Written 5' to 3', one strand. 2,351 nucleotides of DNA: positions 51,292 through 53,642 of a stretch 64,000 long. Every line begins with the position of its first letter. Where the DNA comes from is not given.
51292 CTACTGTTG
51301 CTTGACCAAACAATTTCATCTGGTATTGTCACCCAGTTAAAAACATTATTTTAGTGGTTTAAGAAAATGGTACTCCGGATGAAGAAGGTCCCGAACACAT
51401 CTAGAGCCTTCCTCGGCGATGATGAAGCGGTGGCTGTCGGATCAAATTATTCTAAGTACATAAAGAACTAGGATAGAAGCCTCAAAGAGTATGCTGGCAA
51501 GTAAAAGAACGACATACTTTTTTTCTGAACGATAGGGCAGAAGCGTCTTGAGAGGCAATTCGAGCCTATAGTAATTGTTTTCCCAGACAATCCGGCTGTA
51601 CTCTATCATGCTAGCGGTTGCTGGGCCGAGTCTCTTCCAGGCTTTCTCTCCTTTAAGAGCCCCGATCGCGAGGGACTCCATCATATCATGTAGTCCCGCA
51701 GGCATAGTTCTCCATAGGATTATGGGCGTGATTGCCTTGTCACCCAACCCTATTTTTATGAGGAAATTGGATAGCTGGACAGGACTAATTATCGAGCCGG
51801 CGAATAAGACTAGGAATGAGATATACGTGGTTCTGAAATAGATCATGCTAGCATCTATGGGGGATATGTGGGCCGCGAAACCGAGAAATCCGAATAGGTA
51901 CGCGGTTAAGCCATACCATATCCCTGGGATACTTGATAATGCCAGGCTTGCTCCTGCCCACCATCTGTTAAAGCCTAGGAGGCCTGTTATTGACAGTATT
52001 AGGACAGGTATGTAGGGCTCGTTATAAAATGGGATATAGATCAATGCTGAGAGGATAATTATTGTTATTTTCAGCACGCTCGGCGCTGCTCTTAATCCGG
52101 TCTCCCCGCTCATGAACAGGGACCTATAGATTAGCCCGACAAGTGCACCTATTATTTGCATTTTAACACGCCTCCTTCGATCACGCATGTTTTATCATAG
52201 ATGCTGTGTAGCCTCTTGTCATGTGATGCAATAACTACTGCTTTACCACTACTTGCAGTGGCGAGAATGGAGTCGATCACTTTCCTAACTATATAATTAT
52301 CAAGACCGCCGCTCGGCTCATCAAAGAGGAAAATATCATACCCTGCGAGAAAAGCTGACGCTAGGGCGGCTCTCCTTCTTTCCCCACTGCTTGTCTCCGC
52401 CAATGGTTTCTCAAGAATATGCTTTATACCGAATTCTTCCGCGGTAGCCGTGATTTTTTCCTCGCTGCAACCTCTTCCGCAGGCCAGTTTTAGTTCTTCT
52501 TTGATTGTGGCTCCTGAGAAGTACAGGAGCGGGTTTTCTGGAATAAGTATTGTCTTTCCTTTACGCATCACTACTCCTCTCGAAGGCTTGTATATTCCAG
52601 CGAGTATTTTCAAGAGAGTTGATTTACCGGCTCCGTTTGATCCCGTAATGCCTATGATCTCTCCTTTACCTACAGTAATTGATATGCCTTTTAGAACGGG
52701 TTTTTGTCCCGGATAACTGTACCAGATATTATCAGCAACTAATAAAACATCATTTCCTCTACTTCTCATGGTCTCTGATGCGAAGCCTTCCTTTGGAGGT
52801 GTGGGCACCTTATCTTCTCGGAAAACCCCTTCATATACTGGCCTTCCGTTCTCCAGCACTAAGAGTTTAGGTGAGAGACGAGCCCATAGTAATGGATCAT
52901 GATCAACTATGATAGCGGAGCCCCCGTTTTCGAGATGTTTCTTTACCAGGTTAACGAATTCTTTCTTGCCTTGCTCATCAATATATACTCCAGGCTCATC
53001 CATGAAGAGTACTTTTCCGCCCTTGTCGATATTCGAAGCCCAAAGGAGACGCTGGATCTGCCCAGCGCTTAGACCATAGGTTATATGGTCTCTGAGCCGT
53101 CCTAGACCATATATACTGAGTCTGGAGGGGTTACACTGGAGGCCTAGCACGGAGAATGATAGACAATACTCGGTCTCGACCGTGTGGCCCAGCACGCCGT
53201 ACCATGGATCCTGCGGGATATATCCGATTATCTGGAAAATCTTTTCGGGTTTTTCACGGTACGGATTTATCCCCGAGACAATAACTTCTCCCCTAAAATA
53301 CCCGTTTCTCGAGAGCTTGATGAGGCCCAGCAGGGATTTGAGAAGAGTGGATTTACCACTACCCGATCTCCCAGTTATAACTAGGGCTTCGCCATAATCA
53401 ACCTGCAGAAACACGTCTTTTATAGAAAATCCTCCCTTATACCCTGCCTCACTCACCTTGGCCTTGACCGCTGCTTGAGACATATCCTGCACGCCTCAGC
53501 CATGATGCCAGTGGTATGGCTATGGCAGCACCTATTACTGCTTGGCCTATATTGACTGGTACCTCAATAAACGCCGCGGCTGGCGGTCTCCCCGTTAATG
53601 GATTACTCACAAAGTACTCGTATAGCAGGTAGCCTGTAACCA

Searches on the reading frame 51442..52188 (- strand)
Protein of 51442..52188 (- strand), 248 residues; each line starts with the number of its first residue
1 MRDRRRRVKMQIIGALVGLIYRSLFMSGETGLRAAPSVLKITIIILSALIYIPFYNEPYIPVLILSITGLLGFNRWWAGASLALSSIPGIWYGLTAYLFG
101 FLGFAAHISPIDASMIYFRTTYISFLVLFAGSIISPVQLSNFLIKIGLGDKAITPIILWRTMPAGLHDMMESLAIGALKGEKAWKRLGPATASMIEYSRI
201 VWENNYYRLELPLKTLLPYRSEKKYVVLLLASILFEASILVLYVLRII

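Call 9: search_protein_families(library=pfam, proteins=[window:51442-52188:-], max_evalue=0.01)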
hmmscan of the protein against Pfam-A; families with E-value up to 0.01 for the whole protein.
window:51442-52188:- (248 aa): 0 families

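Call 15: search_protein_families(library=ncbifam, proteins=[window:51442-52188:-], max_evalue=0.01)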
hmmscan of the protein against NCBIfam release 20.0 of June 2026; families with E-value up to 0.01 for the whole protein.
window:51442-52188:- (248 aa): 0 families

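Call 84: search_solved_structures(query=A5, max_evalue=10)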
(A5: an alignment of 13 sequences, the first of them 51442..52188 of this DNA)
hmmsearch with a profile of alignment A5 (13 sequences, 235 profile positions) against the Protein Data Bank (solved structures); distinct sequences matched with E-value up to 10: 0.

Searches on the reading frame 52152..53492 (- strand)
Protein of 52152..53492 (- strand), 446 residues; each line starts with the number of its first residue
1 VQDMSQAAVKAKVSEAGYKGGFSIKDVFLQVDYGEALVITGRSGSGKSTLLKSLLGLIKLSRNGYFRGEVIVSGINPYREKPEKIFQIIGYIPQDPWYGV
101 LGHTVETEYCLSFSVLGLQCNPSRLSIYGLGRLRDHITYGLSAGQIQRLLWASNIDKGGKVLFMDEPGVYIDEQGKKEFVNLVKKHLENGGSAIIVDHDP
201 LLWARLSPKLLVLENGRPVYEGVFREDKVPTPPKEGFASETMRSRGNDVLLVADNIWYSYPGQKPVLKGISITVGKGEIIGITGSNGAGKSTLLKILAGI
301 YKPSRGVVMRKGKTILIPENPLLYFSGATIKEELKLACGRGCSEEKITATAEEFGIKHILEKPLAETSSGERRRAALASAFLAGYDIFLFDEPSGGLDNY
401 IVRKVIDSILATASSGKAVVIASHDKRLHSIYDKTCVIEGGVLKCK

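Call 9: search_protein_families(library=pfam, proteins=[window:52152-53492:-], max_evalue=0.01)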
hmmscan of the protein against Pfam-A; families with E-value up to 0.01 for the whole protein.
window:52152-53492:- (446 aa): 33 families (the best 25 are shown)
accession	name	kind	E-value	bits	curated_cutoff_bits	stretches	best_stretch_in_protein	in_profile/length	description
PF00005.33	ABC_tran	-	3e-39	135.2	25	2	267-394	1-136/137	ABC transporter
PF13304.12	AAA_21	-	2.9e-18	67.4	27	3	363-425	234-299/304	AAA domain, putative AbiEii toxin, Type IV TA system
PF13555.12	AAA_29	-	2.7e-08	33.9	27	1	30-53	18-41/61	P-loop containing region of AAA domain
PF13191.12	AAA_16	-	1.8e-07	32.3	32.6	1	34-79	24-67/167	AAA ATPase domain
PF13401.12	AAA_22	-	6.7e-07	30.1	27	0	35-57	6-28/130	AAA domain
PF03308.22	MeaB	-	2.2e-06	27.4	23.1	1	264-297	20-53/273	Methylmalonyl Co-A mutase-associated GTPase MeaB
PF13476.12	AAA_23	-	3.2e-06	28.4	27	0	278-297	20-39/201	AAA domain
PF03266.21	NTPase_1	-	7.9e-06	26.3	23.9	0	37-59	2-24/168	NTPase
PF01926.29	MMR_HSR1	-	1.6e-05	25.4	21.9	0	38-57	3-22/113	50S ribosome-binding GTPase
PF25199.1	nSTAND_NTPase5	-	2.5e-05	24.6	34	0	36-53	43-60/145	Novel STAND NTPase 5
PF13604.12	AAA_30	-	3.7e-05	24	27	0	276-304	17-45/191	AAA domain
PF13238.12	AAA_18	-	4.4e-05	24.4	29.4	0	38-54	2-18/128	AAA domain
PF03193.22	RsgA_GTPase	-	4.8e-05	23.7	30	0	35-60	107-132/174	RsgA GTPase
PF02463.25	SMC_N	-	9.6e-05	22.3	40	0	37-55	27-45/220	RecF/RecN/SMC N terminal domain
PF05729.18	NACHT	-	0.00012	22.4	26.7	0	37-59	3-25/167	NACHT domain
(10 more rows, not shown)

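Call 15: search_protein_families(library=ncbifam, proteins=[window:52152-53492:-], max_evalue=0.01)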
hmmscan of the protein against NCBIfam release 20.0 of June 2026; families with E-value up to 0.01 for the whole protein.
window:52152-53492:- (446 aa): 206 families (the best 25 are shown)
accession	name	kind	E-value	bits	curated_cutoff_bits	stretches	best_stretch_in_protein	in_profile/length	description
TIGR02857.1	CydD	equivalog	3e-48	165.1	435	3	241-437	318-528/529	thiol reductant ABC exporter subunit CydD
NF040873.1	AztA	equivalog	3.2e-48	163.8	220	4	345-434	98-187/191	zinc ABC transporter ATP-binding protein AztA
TIGR03608.1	L_ocin_972_ABC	subfamily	4.7e-46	156.9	254.85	2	262-435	9-203/206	putative bacteriocin export ABC transporter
TIGR02868.1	CydC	equivalog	1.7e-45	155.7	329.05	3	238-425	324-529/530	thiol reductant ABC exporter subunit CydC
TIGR01166.1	cbiO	subfamily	1.9e-45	154.7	211.8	3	24-199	8-186/190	cobalt ABC transporter, ATP-binding protein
TIGR01189.1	ccmA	equivalog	6.6e-44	149.9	131.6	2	262-427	11-188/198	heme ABC exporter ATP-binding protein CcmA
TIGR02673.1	FtsE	equivalog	8.3e-44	149.8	264.85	3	22-217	16-214/214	cell division ATP-binding protein FtsE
TIGR04521.1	ECF_ATPase_2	equivalog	2.2e-43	148.4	330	3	23-223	20-228/279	energy-coupling factor transporter ATPase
TIGR04520.1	ECF_ATPase_1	equivalog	8e-43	146.8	315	2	23-223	17-219/269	energy-coupling factor transporter ATPase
TIGR03375.1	type_I_sec_LssB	subfamily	1.2e-41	142.8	693.1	3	253-441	468-677/696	type I secretion system permease/ATPase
NF000355.4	ribo_prot_ABC_F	equivalog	4.2e-41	141.4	380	3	255-440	7-189/499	ribosomal protection-like ABC-F family protein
NF010061.0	PRK13538.1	equivalog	1.5e-40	139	195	2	262-426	16-193/211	cytochrome c biogenesis heme-transporting ATPase CcmA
TIGR02211.1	LolD_lipo_ex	equivalog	2.2e-40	138.5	307.75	4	264-315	18-69/221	lipoprotein-releasing ABC transporter ATP-binding protein LolD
NF010157.0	PRK13636.1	equivalog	1.7e-39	135.7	463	3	20-226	18-228/285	cobalt transporter ATP-binding subunit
NF010068.0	PRK13548.1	equivalog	3e-38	131.4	261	4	250-314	5-68/261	heme ABC transporter ATP-binding protein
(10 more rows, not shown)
